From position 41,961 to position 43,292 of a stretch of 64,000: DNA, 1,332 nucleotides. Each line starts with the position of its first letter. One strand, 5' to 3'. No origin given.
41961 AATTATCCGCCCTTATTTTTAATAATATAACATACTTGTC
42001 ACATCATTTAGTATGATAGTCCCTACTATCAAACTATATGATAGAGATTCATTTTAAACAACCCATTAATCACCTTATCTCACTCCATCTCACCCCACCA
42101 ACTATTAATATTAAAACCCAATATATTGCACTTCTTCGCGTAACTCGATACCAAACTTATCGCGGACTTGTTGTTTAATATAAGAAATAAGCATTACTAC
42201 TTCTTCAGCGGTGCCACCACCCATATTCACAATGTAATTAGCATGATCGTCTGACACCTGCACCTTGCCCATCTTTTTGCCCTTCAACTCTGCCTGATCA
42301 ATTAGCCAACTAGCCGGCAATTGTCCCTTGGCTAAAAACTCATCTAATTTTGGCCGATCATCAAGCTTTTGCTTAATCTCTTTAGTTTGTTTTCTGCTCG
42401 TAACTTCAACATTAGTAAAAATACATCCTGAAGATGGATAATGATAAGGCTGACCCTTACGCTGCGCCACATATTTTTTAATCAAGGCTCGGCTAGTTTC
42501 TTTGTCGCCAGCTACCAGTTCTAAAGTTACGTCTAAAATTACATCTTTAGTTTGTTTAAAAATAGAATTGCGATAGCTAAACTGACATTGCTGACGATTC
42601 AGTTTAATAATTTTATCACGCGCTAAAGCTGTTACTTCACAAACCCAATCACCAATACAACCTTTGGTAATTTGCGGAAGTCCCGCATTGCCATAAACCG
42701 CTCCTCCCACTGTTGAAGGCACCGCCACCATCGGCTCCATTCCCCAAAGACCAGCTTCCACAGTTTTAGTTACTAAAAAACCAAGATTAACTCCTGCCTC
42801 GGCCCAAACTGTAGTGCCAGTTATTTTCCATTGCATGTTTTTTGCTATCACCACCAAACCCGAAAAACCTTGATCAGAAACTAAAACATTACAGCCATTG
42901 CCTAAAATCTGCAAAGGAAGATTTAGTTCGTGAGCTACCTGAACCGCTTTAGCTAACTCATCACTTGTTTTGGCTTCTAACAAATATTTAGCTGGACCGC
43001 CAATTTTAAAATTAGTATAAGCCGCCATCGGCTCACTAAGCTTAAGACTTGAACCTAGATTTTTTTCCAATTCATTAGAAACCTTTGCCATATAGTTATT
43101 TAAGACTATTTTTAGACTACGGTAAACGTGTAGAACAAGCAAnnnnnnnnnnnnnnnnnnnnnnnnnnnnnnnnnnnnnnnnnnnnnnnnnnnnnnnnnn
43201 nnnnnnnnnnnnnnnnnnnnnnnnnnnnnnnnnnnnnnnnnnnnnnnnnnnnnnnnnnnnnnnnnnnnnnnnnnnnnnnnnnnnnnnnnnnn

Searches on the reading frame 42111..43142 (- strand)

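Call 86: search_protein_families(library=pfam, proteins=[window:42111-43142:-])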
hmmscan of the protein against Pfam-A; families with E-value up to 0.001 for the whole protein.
window:42111-43142:- (343 aa): 2 families
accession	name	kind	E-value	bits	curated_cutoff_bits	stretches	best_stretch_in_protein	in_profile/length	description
PF02873.21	MurB_C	-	6.1e-28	97.4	27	1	220-341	5-99/99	UDP-N-acetylenolpyruvoylglucosamine reductase, C-terminal domain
PF01565.28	FAD_binding_4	-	2.5e-18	66.5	26.4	1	52-176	2-132/139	FAD binding domain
